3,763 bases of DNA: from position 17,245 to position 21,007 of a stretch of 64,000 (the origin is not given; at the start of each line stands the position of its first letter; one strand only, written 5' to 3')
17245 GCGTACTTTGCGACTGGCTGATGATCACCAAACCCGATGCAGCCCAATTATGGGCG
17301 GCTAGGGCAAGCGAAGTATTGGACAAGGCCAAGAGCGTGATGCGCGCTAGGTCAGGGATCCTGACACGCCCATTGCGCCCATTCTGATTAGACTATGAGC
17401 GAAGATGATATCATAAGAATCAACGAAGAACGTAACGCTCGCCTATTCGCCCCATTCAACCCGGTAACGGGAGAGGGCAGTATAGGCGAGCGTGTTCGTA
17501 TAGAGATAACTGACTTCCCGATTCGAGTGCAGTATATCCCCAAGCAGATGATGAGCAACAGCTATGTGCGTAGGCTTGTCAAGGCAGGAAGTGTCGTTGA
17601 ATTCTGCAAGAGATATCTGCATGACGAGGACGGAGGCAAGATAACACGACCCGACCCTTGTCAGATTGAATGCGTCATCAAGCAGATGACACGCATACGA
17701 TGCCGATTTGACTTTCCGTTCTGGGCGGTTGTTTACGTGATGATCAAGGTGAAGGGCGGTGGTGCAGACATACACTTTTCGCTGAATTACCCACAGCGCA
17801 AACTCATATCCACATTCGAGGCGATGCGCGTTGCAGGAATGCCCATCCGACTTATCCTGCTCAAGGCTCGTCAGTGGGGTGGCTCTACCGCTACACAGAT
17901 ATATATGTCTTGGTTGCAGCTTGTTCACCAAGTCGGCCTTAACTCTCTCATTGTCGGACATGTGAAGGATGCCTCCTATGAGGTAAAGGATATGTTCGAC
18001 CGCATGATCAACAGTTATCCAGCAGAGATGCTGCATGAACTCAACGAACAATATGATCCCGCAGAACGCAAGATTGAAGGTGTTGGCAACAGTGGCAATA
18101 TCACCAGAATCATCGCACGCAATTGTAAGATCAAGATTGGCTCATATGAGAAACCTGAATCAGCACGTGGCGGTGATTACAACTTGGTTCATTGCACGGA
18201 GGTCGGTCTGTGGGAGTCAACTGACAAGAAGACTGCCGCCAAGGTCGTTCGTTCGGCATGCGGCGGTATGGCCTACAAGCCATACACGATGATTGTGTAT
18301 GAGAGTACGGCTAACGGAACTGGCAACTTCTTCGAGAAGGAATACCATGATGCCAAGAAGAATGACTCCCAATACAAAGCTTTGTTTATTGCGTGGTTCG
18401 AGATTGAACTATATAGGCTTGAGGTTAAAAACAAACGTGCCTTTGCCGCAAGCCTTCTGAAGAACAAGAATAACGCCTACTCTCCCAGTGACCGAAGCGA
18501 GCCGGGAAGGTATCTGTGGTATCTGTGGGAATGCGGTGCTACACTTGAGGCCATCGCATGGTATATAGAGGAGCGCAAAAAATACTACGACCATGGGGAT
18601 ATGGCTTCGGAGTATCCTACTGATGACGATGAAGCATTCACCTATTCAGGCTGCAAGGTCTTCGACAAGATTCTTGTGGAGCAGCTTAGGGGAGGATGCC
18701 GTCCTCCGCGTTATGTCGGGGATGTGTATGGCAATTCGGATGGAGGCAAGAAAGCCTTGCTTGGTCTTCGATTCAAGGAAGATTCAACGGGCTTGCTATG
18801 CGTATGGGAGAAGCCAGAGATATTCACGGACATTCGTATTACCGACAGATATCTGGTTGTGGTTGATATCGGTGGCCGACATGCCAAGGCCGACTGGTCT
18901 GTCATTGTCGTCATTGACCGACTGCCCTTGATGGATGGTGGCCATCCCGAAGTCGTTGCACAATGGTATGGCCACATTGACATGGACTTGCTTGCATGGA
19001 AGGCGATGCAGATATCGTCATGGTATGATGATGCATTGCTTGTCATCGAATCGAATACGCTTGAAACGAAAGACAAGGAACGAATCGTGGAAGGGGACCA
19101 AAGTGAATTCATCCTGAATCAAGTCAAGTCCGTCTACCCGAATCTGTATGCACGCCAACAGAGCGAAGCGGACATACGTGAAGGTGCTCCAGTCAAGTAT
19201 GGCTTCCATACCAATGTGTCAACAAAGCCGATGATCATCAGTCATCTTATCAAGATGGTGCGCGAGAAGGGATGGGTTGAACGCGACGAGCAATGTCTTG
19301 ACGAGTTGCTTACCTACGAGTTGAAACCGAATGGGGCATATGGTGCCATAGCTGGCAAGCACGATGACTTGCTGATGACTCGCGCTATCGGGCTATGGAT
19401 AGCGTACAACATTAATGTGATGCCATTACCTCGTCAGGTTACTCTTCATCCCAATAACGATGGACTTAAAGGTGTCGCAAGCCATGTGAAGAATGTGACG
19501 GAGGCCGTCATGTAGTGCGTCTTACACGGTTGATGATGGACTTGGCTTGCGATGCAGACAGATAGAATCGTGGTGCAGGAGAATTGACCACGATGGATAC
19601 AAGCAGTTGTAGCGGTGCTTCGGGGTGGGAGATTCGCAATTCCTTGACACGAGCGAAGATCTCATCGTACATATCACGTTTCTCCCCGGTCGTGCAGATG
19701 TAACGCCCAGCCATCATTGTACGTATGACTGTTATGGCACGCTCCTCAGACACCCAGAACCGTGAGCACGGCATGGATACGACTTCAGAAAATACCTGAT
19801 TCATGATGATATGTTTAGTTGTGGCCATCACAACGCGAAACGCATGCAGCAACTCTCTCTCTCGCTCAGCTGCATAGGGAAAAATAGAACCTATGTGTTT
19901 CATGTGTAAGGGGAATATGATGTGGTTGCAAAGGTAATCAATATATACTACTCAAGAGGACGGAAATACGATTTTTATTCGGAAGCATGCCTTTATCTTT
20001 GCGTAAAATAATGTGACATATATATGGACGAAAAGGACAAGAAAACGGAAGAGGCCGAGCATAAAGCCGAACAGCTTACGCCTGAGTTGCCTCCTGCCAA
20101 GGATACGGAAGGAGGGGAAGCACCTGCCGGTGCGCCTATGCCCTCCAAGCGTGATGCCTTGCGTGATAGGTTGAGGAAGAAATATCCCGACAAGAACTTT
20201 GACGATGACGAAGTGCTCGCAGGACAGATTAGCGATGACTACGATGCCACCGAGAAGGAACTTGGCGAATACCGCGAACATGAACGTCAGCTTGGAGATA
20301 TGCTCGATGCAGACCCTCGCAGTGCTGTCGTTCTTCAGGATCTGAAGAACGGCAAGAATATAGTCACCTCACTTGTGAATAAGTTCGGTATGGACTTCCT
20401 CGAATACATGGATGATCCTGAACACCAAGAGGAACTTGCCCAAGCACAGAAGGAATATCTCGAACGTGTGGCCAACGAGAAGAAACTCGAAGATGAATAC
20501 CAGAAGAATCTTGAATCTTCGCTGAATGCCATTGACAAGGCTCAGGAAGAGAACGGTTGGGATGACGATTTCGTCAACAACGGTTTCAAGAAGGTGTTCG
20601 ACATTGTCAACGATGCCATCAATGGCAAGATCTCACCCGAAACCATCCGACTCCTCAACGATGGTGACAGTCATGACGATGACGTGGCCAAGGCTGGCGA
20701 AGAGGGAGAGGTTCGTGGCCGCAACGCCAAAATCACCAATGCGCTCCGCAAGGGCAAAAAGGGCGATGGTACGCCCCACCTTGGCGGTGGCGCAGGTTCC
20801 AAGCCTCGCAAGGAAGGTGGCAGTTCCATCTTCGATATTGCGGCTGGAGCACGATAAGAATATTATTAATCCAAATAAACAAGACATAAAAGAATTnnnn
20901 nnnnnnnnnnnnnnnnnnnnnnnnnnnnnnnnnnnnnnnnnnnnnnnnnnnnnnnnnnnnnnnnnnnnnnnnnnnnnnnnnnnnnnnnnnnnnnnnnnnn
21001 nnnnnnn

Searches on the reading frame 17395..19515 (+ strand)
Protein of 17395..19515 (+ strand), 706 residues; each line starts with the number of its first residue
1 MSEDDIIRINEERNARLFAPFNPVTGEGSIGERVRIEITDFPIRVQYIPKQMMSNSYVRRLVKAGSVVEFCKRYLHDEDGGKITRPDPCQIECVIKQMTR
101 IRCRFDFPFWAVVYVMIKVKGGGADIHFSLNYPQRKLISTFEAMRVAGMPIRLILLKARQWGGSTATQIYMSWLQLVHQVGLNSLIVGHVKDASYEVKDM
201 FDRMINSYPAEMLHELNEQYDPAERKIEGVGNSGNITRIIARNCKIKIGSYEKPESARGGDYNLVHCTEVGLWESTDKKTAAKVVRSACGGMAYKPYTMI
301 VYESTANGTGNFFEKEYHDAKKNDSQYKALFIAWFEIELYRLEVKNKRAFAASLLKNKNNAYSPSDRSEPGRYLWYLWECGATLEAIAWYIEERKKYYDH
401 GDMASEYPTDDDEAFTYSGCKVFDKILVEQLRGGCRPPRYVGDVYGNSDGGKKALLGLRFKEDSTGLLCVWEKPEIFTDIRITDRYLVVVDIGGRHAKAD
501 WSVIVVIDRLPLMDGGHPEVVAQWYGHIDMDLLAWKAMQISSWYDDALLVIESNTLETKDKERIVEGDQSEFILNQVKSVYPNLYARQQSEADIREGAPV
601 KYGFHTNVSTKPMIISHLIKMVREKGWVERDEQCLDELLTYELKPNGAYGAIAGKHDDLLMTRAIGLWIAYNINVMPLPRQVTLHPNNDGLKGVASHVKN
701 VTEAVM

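Call 86: search_protein_families(library=phrogs, proteins=[window:17395-19515:+], max_evalue=0.00001)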
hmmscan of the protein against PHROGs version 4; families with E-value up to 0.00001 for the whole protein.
window:17395-19515:+ (706 aa): 4 families
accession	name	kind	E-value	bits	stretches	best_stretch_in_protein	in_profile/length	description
phrog_2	-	head and packaging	3.3e-20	73.4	1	97-674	247-596/807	terminase large subunit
phrog_38407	-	unknown function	5.6e-12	46.3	1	383-665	82-343/370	-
phrog_24361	-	head and packaging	5e-11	43.7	1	521-672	1-140/162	terminase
phrog_5989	-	head and packaging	2.3e-09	37.9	1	101-290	115-275/347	terminase large subunit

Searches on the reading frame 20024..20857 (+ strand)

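Call 86: search_protein_families(library=phrogs, proteins=[window:20024-20857:+], max_evalue=0.00001)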
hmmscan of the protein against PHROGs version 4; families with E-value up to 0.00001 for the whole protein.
window:20024-20857:+ (277 aa): 1 family
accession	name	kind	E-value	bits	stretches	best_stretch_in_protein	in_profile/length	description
phrog_22323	-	unknown function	1.3e-74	252.4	1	40-260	8-228/262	-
